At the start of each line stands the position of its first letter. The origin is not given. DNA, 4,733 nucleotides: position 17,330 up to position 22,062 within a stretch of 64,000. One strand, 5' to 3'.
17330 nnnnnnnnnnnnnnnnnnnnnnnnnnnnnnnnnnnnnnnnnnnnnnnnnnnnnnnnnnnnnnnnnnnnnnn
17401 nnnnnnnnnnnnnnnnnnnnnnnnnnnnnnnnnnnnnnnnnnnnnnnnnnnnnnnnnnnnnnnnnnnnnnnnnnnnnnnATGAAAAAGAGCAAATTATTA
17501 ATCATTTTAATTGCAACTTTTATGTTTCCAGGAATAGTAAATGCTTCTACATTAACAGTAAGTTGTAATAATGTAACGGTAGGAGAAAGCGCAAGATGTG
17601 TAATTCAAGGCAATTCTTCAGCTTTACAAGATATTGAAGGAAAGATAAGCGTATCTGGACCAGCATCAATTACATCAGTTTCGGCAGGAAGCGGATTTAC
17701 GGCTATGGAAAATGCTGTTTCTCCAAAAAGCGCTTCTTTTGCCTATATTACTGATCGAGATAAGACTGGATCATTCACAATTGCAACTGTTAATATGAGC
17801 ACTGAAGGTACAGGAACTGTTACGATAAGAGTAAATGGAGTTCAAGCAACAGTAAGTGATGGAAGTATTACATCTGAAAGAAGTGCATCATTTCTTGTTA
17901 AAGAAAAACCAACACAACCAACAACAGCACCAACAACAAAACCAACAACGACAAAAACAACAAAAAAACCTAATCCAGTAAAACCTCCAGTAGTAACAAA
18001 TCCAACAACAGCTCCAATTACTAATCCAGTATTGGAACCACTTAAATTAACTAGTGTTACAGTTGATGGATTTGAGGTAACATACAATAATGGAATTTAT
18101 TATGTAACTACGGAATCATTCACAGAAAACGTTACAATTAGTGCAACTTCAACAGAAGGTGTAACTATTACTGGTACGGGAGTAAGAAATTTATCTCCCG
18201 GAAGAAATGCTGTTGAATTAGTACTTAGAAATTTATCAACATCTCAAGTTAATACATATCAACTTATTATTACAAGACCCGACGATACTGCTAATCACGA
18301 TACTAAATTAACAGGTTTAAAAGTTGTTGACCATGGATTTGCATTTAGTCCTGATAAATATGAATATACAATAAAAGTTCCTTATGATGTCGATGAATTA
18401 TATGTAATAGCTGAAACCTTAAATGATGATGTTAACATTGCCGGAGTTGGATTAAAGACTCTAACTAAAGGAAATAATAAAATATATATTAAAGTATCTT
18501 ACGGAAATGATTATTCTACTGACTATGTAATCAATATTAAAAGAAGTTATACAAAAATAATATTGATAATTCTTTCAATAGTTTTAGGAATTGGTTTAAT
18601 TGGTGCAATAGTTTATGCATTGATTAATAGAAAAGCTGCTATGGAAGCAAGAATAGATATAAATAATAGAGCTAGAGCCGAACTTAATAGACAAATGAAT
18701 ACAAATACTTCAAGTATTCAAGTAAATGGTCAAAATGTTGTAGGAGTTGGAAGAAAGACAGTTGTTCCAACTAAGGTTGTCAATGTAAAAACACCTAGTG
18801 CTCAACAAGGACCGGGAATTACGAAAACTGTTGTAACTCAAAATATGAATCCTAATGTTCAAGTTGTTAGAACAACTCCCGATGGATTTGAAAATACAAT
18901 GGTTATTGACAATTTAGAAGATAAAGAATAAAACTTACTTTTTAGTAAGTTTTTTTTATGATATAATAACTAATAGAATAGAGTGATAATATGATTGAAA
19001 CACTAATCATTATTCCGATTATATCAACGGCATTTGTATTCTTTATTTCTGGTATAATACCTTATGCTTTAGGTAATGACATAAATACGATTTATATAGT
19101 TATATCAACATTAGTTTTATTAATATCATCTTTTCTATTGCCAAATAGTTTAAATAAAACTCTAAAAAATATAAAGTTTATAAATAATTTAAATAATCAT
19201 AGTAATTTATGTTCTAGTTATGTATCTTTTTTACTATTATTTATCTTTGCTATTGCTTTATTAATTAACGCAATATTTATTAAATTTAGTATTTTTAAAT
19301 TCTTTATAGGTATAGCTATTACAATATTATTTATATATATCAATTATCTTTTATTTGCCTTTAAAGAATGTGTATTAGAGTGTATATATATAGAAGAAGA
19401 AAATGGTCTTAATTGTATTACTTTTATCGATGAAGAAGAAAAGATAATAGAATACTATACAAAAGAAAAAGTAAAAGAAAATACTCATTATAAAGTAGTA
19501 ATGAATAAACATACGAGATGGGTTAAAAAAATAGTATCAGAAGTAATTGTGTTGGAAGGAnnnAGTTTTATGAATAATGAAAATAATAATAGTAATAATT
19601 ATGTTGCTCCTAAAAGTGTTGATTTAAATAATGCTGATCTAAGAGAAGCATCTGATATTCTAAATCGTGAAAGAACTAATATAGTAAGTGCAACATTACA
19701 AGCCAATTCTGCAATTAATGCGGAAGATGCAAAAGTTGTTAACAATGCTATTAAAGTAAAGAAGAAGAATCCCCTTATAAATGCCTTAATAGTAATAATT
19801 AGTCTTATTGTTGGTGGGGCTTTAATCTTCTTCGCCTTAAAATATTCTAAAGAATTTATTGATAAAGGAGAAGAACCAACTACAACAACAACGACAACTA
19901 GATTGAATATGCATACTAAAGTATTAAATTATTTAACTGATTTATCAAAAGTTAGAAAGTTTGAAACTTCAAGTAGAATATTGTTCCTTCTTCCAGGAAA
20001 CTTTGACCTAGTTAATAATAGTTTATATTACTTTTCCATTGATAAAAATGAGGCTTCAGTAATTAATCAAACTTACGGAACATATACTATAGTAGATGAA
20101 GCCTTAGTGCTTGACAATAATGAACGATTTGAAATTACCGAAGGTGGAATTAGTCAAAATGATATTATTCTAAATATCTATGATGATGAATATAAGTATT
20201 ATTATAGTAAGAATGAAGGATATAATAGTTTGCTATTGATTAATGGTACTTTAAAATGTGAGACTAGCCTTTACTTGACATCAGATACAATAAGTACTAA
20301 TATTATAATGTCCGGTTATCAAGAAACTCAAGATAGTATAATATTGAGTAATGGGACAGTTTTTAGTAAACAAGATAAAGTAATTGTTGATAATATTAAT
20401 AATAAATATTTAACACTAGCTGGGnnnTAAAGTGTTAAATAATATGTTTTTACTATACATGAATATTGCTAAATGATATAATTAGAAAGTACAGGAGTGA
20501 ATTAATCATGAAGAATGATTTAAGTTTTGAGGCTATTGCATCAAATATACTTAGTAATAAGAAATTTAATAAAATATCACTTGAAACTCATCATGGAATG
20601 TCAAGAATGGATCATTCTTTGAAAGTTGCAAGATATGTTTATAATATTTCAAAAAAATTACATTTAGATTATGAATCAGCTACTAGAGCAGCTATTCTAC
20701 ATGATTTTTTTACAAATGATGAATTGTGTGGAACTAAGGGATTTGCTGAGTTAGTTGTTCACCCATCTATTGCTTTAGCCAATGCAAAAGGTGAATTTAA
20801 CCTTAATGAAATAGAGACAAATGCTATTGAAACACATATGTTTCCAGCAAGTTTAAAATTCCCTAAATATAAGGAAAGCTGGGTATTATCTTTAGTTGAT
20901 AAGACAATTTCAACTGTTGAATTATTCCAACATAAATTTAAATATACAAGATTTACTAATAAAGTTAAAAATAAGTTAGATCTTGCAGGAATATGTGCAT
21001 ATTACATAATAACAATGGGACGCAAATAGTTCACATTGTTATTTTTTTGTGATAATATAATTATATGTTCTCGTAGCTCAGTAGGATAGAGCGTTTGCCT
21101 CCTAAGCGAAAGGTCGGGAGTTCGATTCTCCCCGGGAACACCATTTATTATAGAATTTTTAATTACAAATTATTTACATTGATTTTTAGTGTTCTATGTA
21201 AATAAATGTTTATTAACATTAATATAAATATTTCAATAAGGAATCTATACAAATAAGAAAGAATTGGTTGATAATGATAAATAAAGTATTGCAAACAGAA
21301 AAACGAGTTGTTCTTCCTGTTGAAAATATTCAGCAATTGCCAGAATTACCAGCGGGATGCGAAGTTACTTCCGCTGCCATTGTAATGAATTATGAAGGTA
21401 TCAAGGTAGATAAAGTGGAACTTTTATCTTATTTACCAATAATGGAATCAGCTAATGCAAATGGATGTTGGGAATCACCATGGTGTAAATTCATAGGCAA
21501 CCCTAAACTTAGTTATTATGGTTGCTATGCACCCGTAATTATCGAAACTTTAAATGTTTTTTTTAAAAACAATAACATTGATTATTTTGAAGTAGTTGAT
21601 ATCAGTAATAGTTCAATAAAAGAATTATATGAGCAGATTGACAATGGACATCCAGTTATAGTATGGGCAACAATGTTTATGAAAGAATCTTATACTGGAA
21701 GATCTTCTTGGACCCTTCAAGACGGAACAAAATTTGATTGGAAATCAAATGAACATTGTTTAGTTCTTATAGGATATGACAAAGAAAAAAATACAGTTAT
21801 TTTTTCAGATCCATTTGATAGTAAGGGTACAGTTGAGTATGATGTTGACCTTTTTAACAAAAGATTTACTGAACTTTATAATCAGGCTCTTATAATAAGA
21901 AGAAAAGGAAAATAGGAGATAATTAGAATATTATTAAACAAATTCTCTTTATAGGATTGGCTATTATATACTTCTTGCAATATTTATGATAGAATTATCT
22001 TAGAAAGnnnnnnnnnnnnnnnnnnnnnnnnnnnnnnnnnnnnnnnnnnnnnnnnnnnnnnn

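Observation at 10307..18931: Self-contained cohesin-dockerin display module: a 2,200-aa dockerin-tipped giant protein translationally coupled to two membrane-anchored cohesin-like proteins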

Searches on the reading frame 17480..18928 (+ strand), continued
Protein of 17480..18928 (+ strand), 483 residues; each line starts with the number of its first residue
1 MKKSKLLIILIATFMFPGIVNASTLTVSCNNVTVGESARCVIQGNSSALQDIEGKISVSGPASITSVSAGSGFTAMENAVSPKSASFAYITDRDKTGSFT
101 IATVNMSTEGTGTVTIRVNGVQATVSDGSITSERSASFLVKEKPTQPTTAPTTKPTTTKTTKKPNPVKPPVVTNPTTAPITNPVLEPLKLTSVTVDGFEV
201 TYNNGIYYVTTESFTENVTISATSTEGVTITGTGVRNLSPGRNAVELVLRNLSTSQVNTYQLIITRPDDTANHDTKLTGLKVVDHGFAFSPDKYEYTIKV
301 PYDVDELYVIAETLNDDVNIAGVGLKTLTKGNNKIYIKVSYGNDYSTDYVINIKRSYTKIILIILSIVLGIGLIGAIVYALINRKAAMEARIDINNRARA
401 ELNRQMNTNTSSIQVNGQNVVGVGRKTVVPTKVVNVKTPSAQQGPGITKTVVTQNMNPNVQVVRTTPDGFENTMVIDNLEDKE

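Call 84: find_encoding_contigs(protein=P0021, flank=10000, max_places=1)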
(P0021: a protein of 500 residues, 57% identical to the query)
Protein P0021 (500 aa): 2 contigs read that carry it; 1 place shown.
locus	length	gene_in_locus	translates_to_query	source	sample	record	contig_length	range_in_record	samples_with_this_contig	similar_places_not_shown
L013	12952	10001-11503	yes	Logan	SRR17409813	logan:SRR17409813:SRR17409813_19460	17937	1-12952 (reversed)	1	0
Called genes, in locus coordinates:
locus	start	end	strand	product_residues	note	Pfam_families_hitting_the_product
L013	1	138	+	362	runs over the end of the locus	PF01381:HTH_3, PF12844:HTH_19, PF13443:HTH_26 (weak), PF13560:HTH_31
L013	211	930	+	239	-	-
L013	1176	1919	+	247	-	PF13930:Endonuclea_NS_2, PF01223:Endonuclease_NS (weak)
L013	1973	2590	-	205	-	-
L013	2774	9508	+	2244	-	-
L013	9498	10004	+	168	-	-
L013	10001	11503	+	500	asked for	PF12733:Cadherin-like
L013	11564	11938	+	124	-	-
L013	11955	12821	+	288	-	-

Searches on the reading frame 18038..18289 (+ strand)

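Call 88: search_protein_families(library=pfam, proteins=[window:18038-18289:+], max_evalue=0.1)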
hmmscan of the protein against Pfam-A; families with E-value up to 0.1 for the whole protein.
window:18038-18289:+ (84 aa): 1 family
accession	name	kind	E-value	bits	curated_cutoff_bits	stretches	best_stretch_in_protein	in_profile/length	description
PF08884.16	Flagellin_D3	-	0.014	16.2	24.2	1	7-47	42-82/91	Flagellin D3 domain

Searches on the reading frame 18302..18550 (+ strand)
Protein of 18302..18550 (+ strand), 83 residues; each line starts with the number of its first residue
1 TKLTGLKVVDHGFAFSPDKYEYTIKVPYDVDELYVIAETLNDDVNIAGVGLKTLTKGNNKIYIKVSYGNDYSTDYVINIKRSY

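Call 88: search_protein_families(library=pfam, proteins=[window:18302-18550:+], max_evalue=0.1)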
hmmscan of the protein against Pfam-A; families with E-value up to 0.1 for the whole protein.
window:18302-18550:+ (83 aa): 2 families
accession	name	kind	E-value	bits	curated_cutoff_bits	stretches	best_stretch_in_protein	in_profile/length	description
PF12733.13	Cadherin-like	-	8.1e-08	33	24.2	1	14-81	10-88/89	Cadherin-like beta sandwich domain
PF21454.2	MSP1_barrel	-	0.099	13.2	27.8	0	7-73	28-88/112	Major structural protein 1, jelly-roll domain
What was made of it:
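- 18038..18550 (+): Two cadherin-like beta-sandwich domains (residues 187-270 and 275-357). The second passes Pfam PF12733 at 33 bits (call 88).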

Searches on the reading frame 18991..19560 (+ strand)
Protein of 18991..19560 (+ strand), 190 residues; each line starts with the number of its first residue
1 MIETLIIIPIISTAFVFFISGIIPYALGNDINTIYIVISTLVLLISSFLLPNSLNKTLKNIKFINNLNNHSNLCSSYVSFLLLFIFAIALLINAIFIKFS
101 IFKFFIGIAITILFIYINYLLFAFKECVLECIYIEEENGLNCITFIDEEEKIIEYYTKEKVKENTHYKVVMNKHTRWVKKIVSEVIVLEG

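Call 4: search_protein_families(library=pfam, proteins=[window:18991-19560:+], max_evalue=1)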
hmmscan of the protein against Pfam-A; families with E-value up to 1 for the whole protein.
window:18991-19560:+ (190 aa): 1 family
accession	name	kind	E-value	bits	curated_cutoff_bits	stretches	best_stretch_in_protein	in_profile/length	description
PF14598.12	PAS_11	-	0.043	14.2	25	1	143-186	14-57/109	PAS domain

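Call 6: search_protein_families(library=ncbifam, proteins=[window:18991-19560:+], max_evalue=1)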
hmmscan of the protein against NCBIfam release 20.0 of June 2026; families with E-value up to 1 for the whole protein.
window:18991-19560:+ (190 aa): 0 families

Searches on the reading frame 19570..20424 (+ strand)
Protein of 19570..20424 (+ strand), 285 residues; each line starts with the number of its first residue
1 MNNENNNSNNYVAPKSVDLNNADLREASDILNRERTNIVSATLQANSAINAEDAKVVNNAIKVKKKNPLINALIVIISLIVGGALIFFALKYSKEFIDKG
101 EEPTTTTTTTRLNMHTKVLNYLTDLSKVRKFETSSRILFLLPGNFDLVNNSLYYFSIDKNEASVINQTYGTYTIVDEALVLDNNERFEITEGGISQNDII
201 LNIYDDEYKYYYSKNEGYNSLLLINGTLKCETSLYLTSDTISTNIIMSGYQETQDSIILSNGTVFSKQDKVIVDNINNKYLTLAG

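Call 4: search_protein_families(library=pfam, proteins=[window:19570-20424:+], max_evalue=1)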
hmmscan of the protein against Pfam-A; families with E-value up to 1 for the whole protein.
window:19570-20424:+ (285 aa): 1 family
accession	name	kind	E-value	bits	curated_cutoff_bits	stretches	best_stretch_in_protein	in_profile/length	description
PF13807.11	GNVR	-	0.029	14.7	27.7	1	36-88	30-79/82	G-rich domain on putative tyrosine kinase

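Call 6: search_protein_families(library=ncbifam, proteins=[window:19570-20424:+], max_evalue=1)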
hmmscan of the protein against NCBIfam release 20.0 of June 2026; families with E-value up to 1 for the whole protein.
window:19570-20424:+ (285 aa): 3 families
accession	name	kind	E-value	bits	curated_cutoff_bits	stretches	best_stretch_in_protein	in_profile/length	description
TIGR02866.1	CoxB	equivalog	0.029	13.9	147.7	1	63-119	9-63/202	cytochrome c oxidase subunit II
NF033641.1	antiterm_LoaP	exception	0.039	14.1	125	1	134-198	82-131/166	antiterminator LoaP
NF009420.1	PRK12785.1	equivalog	0.12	12.2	197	1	57-127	10-79/161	flagellar basal body-associated protein FliL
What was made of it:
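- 18991..20427 (+): ORF4 (190 aa, multi-pass membrane protein) and ORF5 (285 aa, single TM plus ectodomain): conserved downstream neighbours whose role in the system is unknown. No family was hit (calls 4 and 6).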

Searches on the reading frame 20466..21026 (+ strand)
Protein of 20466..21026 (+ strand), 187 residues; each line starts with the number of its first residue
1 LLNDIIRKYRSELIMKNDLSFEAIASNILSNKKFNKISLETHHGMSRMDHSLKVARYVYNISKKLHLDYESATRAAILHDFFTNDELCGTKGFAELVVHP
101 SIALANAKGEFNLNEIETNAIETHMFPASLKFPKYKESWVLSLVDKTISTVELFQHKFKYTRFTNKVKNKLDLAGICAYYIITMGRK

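Call 21: search_protein_families(library=pfam, proteins=[window:20466-21026:+], max_evalue=0.001)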
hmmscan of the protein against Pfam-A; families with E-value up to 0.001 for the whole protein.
window:20466-21026:+ (187 aa): 1 family
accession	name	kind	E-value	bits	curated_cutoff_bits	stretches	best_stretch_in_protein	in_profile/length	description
PF01966.28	HD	-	0.00037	21.2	22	1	48-129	2-90/116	HD domain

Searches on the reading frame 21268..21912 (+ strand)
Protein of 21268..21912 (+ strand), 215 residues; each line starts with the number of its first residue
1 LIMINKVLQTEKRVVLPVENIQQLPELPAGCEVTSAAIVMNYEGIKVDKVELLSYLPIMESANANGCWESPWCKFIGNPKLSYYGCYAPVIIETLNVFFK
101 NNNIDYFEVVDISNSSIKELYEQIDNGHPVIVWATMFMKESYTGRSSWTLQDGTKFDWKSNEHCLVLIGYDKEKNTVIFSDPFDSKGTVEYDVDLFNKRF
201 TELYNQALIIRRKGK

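Call 21: search_protein_families(library=pfam, proteins=[window:21268-21912:+], max_evalue=0.001)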
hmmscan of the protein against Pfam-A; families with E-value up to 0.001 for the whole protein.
window:21268-21912:+ (215 aa): 2 families
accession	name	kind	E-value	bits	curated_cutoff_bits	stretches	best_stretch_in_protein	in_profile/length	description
PF13529.12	Peptidase_C39_2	-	1.5e-30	107.1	24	1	17-182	2-142/143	Peptidase_C39 like family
PF14399.12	BtrH_N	-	5.6e-05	23.8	29.7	1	115-182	77-134/134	Butirosin biosynthesis protein H, N-terminal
